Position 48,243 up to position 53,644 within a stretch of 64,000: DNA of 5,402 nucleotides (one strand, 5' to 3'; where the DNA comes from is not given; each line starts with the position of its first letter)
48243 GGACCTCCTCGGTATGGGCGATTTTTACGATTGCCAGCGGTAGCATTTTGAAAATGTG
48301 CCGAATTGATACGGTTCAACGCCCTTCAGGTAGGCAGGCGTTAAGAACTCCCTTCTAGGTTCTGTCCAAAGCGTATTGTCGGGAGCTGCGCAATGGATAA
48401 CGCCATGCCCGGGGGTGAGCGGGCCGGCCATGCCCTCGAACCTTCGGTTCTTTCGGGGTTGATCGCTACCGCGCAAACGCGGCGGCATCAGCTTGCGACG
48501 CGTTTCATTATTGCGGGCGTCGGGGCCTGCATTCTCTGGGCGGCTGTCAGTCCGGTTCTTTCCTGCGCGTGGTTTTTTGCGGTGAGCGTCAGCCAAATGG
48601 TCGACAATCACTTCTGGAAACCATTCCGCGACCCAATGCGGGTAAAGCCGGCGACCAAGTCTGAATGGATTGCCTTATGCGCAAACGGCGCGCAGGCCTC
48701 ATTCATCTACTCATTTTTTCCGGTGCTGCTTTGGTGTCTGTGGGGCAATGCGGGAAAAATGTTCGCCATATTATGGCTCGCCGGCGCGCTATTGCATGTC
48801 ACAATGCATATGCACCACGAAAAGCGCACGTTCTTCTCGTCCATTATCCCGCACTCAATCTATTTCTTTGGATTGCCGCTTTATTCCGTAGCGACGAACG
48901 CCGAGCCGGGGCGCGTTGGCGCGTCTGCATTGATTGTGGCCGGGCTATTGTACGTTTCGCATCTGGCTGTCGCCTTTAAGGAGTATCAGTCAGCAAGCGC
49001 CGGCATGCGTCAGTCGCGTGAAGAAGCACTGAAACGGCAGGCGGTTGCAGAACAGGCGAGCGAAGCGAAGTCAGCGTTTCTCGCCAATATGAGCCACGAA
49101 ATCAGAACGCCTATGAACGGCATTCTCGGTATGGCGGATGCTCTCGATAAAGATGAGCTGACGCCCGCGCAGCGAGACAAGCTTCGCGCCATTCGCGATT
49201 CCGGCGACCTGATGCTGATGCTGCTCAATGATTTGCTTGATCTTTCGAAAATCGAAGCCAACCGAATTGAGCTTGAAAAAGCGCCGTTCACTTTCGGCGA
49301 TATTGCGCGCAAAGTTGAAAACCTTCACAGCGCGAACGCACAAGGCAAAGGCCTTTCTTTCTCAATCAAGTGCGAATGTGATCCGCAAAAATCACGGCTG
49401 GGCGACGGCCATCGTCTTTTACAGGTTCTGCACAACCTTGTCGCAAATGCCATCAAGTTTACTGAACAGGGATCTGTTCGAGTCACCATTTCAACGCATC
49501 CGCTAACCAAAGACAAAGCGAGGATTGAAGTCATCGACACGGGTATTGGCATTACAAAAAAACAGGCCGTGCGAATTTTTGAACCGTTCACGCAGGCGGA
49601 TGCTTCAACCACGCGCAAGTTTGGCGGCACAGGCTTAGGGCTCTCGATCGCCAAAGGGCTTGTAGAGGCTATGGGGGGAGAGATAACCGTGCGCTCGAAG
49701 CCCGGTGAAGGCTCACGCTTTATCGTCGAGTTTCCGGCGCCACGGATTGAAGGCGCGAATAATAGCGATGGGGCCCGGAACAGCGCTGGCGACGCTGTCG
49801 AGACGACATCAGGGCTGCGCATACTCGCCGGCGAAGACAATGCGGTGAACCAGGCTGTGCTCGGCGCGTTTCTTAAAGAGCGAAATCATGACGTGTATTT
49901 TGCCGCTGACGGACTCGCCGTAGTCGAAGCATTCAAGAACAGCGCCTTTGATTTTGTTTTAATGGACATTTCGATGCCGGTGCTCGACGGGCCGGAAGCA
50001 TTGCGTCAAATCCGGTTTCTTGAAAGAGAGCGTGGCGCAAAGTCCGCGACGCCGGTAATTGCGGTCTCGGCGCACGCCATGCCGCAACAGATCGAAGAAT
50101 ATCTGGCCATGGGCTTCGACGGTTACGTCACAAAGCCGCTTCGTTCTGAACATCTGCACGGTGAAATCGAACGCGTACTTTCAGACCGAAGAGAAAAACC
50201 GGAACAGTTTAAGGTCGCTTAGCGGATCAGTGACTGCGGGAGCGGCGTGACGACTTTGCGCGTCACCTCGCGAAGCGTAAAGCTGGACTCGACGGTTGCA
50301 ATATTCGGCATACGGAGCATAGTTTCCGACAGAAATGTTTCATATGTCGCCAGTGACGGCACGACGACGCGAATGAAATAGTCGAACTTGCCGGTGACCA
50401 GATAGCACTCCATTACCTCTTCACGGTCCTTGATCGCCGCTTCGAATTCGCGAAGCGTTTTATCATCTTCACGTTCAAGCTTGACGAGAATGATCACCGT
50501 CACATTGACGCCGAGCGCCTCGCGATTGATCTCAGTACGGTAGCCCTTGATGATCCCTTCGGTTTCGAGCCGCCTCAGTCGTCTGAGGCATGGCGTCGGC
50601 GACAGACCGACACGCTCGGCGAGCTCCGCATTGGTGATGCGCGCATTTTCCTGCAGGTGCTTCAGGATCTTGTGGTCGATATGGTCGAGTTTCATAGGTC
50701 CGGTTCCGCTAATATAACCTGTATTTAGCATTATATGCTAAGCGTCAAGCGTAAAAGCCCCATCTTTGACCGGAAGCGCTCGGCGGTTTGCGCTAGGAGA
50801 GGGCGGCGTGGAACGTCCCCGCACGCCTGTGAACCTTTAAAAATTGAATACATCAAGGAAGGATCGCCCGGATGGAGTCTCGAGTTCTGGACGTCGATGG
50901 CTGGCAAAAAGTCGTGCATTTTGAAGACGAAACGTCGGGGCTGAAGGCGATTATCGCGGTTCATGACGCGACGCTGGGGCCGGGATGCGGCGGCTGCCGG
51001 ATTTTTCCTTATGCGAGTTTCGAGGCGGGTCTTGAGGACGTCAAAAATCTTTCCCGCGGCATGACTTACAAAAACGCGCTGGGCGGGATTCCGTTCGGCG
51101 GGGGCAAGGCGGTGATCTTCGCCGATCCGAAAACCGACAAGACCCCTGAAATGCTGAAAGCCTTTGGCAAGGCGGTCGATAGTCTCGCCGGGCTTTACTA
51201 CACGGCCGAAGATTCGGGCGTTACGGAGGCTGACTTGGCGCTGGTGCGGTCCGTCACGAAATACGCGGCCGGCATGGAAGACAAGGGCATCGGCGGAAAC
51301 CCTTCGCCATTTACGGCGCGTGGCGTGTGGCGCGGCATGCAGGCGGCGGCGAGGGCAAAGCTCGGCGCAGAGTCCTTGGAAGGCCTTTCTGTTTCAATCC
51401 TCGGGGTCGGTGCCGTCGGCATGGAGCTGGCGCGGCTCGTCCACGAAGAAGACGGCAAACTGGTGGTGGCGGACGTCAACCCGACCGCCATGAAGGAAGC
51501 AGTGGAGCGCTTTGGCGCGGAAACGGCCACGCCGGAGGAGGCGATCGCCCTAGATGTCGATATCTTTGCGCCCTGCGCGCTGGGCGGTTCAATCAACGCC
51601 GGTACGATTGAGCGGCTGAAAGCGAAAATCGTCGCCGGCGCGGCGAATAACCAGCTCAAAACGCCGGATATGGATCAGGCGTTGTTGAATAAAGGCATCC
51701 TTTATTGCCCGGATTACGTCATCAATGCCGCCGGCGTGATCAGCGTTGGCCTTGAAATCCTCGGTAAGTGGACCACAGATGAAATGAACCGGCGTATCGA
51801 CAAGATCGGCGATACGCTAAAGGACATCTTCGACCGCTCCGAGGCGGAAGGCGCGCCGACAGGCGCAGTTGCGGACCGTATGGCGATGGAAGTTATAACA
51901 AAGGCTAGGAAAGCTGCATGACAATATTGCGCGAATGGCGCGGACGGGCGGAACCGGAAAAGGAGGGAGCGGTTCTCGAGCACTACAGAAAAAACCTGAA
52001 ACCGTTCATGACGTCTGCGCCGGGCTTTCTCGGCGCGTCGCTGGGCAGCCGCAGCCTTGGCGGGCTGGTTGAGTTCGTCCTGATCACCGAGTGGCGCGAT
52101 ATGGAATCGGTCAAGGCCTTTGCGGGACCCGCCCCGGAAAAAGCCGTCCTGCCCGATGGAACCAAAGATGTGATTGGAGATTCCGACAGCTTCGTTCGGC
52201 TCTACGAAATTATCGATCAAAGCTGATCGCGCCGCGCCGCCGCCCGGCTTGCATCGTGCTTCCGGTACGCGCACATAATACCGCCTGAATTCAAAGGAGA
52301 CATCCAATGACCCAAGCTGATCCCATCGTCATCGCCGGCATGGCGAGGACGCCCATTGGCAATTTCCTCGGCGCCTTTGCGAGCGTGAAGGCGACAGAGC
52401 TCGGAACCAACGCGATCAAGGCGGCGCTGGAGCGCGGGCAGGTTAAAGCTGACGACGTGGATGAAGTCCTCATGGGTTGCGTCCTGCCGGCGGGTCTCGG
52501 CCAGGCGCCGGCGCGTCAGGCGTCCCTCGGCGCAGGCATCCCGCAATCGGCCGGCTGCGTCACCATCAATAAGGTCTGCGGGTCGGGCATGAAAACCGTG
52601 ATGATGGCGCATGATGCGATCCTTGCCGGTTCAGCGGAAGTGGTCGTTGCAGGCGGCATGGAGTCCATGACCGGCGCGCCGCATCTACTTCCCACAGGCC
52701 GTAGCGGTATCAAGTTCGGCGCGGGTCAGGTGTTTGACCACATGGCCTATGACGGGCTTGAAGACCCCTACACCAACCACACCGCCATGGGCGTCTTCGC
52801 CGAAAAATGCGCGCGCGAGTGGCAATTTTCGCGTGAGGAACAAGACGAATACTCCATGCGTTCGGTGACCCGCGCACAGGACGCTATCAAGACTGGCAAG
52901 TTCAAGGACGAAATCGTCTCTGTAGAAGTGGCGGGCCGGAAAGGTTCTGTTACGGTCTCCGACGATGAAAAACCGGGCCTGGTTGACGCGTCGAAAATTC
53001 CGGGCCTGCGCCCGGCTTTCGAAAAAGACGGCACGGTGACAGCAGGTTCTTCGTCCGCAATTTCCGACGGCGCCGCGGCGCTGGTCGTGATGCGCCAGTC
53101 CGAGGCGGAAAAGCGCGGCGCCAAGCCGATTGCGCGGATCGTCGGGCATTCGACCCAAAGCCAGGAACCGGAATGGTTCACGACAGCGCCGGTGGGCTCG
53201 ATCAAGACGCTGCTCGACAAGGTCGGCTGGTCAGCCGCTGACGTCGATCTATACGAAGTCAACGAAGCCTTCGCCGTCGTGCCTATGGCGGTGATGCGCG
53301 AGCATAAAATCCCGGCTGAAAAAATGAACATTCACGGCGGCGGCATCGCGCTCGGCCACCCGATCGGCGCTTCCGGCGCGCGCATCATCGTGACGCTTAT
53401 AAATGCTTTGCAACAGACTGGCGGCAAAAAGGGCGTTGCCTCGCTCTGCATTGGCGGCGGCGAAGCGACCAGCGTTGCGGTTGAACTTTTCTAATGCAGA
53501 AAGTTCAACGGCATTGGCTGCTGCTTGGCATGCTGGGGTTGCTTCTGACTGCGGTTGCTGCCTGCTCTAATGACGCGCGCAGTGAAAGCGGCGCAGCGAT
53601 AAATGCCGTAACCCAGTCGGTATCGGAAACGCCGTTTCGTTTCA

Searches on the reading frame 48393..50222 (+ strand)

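Call 9: search_protein_families(library=ncbifam, proteins=[window:48393-50222:+], max_evalue=0.00001)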
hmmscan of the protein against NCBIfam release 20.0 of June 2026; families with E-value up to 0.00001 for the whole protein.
window:48393-50222:+ (609 aa): 116 families (the best 25 are shown)
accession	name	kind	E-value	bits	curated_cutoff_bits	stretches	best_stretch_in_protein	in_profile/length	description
TIGR02956.1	TMAO_torS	equivalog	1.4e-114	384.2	676.5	1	214-602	452-826/967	TMAO reductase system sensor histidine kinase/response regulator TorS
NF008318.0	PRK11107.1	equivalog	2.8e-105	353.3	890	2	219-448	286-517/920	two-component sensor histidine kinase BarA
NF041947.1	LuxQ_Vibrio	equivalog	9e-94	315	1200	1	216-591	462-834/843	quorum-sensing autoinducer 2 sensor kinase/phosphatase LuxQ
NF008302.0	PRK11091.1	equivalog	2.6e-79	267.3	838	1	214-603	271-650/779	aerobic respiration two-component sensor histidine kinase ArcB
NF011874.0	PRK15347.1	equivalog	9.1e-76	255.6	852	2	211-450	382-615/921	two component system sensor kinase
NF045901.1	HisKinLetSLeg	equivalog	1.5e-73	248.2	1650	2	217-447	284-516/906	two-component system sensor histidine kinase LetS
NF008099.0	PRK10841.1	equivalog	5.1e-68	229.7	920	2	208-448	451-689/949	two-component system sensor histidine kinase RcsC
NF008543.0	PRK11466.1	equivalog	3.7e-67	226.9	982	1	214-596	432-798/914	TMAO reductase system sensor histidine kinase/response regulator TorS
NF038297.2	hybrid_HK_HrmK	equivalog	2.3e-66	224.7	725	1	219-588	228-600/607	hybrid histidine kinase/response regulator HrmK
NF046044.1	PnpS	equivalog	2.8e-54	184.6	400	1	223-448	167-390/390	two-component system histidine kinase PnpS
TIGR02966.1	phoR_proteo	equivalog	6.1e-48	163.5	334.2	1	220-447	108-333/333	phosphate regulon sensor histidine kinase PhoR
NF041832.1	near_NosP_CTERM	subfamily_domain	1.7e-46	159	400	1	220-593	1-367/370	NahK/ErcS family hybrid sensor histidine kinase/response regulator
NF033092.0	HK_WalK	equivalog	4.2e-46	157.7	725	1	220-448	366-593/594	cell wall metabolism sensor histidine kinase WalK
NF047874.1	MASE3_PAS_HK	subfamily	1.3e-44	153.1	560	1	217-457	389-633/655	MASE3 domain-containing sensor histidine kinase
NF007420.1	PRK09959.1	equivalog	1.8e-43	148.4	1995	1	218-590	704-1068/1197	acid-sensing system histidine kinase EvgS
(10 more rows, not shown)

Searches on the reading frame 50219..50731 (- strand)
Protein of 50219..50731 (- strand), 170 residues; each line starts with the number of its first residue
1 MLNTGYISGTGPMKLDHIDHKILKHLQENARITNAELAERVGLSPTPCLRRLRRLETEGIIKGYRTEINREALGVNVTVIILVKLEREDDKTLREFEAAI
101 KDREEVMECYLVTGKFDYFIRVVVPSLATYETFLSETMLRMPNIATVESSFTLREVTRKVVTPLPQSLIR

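Call 9: search_protein_families(library=ncbifam, proteins=[window:50219-50731:-], max_evalue=0.00001)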
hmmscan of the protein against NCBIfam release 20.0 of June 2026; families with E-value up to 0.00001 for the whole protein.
window:50219-50731:- (170 aa): 7 families
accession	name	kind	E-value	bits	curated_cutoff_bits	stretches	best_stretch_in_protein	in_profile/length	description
NF008370.0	PRK11169.1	equivalog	5.4e-43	146.5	233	1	14-157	11-154/164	leucine-responsive transcriptional regulator Lrp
NF008384.0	PRK11179.1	equivalog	9.8e-22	77.4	227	1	13-158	5-148/153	transcriptional regulator AsnC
NF053758.1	ChrTpTrnRegChrS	equivalog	1e-17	64.4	250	1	13-154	10-148/158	chromate efflux transcriptional regulator ChrS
NF041396.1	TranRegLrp_Halo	equivalog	7.3e-15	55.1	190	1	13-118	1-103/149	HTH-type transcriptional regulator Lrp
NF040947.1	trans_reg_LysM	equivalog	3.1e-12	46.4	180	1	15-123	1-104/136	HTH-type transcriptional regulator LysM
NF040820.1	trans_reg_LrpA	equivalog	5.6e-12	45.7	250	1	15-116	2-100/141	HTH-type transcriptional regulator LrpA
NF041395.1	TranRegLrpA1_Halo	equivalog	4e-11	43.1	250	1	14-151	2-136/142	HTH-type transcriptional regulator LrpA1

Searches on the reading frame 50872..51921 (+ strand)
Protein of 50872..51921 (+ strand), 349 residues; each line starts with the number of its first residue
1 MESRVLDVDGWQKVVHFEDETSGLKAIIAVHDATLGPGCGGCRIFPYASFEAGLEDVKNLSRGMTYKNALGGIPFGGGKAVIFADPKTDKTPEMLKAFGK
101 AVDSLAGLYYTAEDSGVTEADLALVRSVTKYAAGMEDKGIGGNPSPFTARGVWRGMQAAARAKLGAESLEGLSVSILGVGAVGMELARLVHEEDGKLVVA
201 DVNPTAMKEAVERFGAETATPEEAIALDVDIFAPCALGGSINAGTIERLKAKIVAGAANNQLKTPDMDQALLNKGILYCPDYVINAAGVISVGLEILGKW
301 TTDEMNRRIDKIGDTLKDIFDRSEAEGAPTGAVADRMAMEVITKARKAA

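Call 9: search_protein_families(library=ncbifam, proteins=[window:50872-51921:+], max_evalue=0.00001)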
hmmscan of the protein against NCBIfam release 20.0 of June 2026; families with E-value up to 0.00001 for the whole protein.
window:50872-51921:+ (349 aa): 6 families
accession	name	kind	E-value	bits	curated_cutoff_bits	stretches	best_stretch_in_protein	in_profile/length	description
NF035922.1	Trp_DH_ScyB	equivalog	2.1e-102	342.7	600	1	10-348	10-345/346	tryptophan dehydrogenase ScyB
NF040817.1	GdhA_Arch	equivalog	1.1e-29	103.9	750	2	215-323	275-388/419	glutamate dehydrogenase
NF041398.1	GluDhGdhB_Halo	equivalog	3.2e-20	72.4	620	1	25-346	52-403/410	glutamate dehydrogenase GdhB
NF006929.0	PRK09414.1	equivalog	3.5e-12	46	536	1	202-331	285-418/445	NADP-specific glutamate dehydrogenase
NF010634.0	PRK14031.1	equivalog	1.9e-10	39.8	822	1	204-316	286-405/444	NADP-specific glutamate dehydrogenase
NF010633.0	PRK14030.1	subfamily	6.8e-10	38.6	743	0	207-316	289-406/445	glutamate dehydrogenase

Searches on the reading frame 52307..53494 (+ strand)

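Call 9: search_protein_families(library=ncbifam, proteins=[window:52307-53494:+], max_evalue=0.00001)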
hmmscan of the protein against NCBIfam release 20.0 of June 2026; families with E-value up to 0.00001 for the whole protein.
window:52307-53494:+ (395 aa): 42 families (the best 25 are shown)
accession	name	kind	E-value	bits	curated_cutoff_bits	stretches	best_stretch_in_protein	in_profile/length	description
NF005404.0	PRK06954.1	subfamily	4.8e-180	598.8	687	1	3-394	5-396/397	acetyl-CoA C-acetyltransferase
NF006086.0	PRK08235.1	equivalog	6.3e-126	420.6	526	1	8-393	5-391/393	acetyl-CoA C-acetyltransferase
TIGR01930.1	AcCoA-C-Actrans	subfamily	2.1e-124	415.4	240.55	1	9-393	1-385/385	acetyl-CoA C-acyltransferase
NF004206.0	PRK05656.1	subfamily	2.1e-114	382.6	688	1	7-393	4-391/392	acetyl-CoA C-acetyltransferase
NF042967.1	AcCoAtase_PhaA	equivalog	5.5e-108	361.6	740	1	7-394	4-395/396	acetyl-CoA acetyltransferase PhaA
NF006552.0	PRK09051.1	subfamily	9.6e-108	360.9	565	1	6-393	5-393/395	beta-ketothiolase BktB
NF005152.0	PRK06633.1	equivalog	1.9e-98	329.6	675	1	6-393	4-390/392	acetyl-CoA C-acetyltransferase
NF042999.1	bketothiol_BktB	equivalog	1.1e-97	327.8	725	1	7-391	5-390/394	beta-ketothiolase BktB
NF004983.0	PRK06366.1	equivalog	1.3e-94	317.4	627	1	8-394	5-386/388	acetyl-CoA C-acetyltransferase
NF004853.0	PRK06205.1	subfamily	1.7e-91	307.3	551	1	7-392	4-400/404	acetyl-CoA C-acetyltransferase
NF006551.0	PRK09050.1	subfamily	2.2e-91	306.9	605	1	9-393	6-399/401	3-oxoadipyl-CoA thiolase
TIGR02430.1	pcaF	equivalog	8e-86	288.6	597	1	9-393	5-398/400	3-oxoadipyl-CoA thiolase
NF005890.0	PRK07851.1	equivalog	4e-82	276.3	580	1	7-393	4-403/406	acetyl-CoA C-acetyltransferase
NF005865.0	PRK07801.1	equivalog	4.3e-82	276.4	591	1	9-393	6-380/382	acetyl-CoA C-acetyltransferase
NF005033.0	PRK06445.1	equivalog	6.5e-80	269.2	511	1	23-393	27-393/395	acetyl-CoA C-acetyltransferase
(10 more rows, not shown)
